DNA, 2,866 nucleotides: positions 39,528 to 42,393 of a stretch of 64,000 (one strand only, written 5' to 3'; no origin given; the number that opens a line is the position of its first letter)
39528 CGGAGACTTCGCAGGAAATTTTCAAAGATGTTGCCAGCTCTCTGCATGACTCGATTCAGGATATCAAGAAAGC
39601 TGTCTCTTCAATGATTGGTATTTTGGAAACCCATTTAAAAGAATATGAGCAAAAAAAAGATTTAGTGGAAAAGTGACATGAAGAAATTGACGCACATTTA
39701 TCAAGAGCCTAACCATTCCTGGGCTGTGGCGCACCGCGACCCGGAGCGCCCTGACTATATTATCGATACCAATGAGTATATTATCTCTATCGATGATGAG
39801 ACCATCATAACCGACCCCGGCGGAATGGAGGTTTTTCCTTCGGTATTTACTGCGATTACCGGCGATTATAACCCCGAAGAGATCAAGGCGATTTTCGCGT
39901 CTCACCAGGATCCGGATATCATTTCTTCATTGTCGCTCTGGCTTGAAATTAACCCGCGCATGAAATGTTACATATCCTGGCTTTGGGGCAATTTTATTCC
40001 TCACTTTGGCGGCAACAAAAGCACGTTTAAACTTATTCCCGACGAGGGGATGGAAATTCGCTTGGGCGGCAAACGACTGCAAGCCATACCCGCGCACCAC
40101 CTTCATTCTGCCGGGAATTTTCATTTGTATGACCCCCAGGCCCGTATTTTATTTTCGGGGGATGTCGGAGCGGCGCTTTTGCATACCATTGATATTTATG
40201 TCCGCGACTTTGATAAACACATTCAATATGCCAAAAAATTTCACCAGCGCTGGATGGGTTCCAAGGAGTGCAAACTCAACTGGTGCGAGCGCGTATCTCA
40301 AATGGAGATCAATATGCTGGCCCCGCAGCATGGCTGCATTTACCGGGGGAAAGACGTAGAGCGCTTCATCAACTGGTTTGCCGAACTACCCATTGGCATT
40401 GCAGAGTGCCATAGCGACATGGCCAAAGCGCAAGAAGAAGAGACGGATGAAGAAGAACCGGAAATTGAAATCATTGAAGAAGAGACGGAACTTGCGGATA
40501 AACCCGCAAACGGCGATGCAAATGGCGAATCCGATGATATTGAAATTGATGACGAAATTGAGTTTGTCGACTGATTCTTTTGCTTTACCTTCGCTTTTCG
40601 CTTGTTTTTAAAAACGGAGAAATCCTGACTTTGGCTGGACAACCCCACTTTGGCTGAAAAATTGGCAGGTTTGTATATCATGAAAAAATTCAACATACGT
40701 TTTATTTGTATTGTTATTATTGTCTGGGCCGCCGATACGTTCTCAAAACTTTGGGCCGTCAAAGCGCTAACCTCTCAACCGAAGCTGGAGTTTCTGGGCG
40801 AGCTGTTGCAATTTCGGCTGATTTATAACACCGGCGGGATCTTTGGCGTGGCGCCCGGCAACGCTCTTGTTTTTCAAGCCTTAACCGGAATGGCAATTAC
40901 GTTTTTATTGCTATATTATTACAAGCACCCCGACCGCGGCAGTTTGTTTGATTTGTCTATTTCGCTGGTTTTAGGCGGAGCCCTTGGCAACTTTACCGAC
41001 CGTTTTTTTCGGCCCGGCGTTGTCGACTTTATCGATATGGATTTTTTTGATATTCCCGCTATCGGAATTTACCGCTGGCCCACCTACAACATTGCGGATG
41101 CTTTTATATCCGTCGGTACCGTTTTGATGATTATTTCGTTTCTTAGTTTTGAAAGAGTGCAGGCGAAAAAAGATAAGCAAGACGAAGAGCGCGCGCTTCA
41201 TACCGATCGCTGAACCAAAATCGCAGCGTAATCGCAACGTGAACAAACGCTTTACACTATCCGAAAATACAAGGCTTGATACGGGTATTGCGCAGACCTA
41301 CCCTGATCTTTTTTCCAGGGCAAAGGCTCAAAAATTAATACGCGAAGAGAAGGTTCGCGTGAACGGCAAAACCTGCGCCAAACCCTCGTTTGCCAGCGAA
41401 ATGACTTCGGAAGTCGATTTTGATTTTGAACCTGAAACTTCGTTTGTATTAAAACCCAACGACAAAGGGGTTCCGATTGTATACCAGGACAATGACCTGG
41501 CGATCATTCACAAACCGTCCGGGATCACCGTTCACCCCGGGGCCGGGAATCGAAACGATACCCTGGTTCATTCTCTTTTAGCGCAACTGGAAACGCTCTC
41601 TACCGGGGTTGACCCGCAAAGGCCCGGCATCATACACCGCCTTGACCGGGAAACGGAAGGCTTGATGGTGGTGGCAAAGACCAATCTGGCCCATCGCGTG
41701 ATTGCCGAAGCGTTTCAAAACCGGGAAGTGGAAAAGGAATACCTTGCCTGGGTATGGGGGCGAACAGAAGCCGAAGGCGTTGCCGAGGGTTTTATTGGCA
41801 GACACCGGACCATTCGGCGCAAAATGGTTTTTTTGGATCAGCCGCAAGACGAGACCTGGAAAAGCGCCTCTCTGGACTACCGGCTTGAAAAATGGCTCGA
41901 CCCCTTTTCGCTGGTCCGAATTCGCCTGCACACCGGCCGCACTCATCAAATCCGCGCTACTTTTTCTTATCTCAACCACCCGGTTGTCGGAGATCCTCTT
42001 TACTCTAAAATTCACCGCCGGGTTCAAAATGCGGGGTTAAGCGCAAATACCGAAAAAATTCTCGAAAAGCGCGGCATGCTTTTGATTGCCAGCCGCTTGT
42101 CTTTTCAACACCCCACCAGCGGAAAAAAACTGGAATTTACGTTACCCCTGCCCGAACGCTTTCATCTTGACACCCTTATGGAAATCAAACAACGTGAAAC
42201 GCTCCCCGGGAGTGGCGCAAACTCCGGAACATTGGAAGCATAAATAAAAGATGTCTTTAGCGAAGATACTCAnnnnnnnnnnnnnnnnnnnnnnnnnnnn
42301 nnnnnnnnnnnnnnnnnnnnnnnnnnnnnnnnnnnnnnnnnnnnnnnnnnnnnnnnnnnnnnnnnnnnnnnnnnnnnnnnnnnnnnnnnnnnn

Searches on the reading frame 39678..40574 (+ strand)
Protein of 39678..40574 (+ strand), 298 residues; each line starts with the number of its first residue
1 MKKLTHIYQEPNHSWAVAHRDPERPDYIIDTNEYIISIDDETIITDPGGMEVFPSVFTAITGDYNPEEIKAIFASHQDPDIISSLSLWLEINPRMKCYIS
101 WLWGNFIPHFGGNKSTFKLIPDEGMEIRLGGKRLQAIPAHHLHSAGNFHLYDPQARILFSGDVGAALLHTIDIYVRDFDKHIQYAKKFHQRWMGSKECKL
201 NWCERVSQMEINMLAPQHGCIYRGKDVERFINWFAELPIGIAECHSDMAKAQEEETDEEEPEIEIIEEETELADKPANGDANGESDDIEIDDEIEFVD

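Call 9: search_protein_families(library=pfam, proteins=[window:39678-40574:+], max_evalue=0.001)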
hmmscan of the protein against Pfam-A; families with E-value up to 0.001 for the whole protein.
window:39678-40574:+ (298 aa): 2 families
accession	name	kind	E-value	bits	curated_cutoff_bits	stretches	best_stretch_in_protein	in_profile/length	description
PF19583.5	ODP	-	5.5e-72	242.1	27.2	1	29-219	1-194/194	ODP family beta lactamase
PF00753.33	Lactamase_B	-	1.3e-13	51.8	22.7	1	32-185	7-163/196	Metallo-beta-lactamase superfamily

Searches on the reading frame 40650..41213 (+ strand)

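Call 9: search_protein_families(library=pfam, proteins=[window:40650-41213:+], max_evalue=0.001)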
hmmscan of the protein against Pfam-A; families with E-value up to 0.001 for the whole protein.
window:40650-41213:+ (187 aa): 1 family
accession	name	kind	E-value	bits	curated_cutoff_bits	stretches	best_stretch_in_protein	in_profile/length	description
PF01252.23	Peptidase_A8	-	8e-34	117.3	25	1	21-165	1-141/142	Signal peptidase (SPase) II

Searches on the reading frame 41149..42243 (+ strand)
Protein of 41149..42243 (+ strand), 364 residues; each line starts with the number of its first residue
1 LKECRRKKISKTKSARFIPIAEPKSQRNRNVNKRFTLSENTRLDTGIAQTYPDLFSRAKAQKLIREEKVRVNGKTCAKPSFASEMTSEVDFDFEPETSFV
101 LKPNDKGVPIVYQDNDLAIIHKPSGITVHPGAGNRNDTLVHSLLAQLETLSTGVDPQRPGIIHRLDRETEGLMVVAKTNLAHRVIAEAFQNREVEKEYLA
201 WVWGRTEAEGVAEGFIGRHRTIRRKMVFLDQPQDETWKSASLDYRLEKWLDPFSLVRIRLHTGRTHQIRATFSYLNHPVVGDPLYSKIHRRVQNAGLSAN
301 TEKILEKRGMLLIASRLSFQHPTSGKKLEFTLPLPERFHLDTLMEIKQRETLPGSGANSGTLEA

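Call 9: search_protein_families(library=pfam, proteins=[window:41149-42243:+], max_evalue=0.001)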
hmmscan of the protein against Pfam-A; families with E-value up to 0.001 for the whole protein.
window:41149-42243:+ (364 aa): 2 families
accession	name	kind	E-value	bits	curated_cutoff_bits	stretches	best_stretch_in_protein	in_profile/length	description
PF00849.27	PseudoU_synth_2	-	2e-28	100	26.8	1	117-273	2-151/152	RNA pseudouridylate synthase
PF01479.30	S4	-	4.3e-06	26.8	22.8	1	56-81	15-40/48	S4 domain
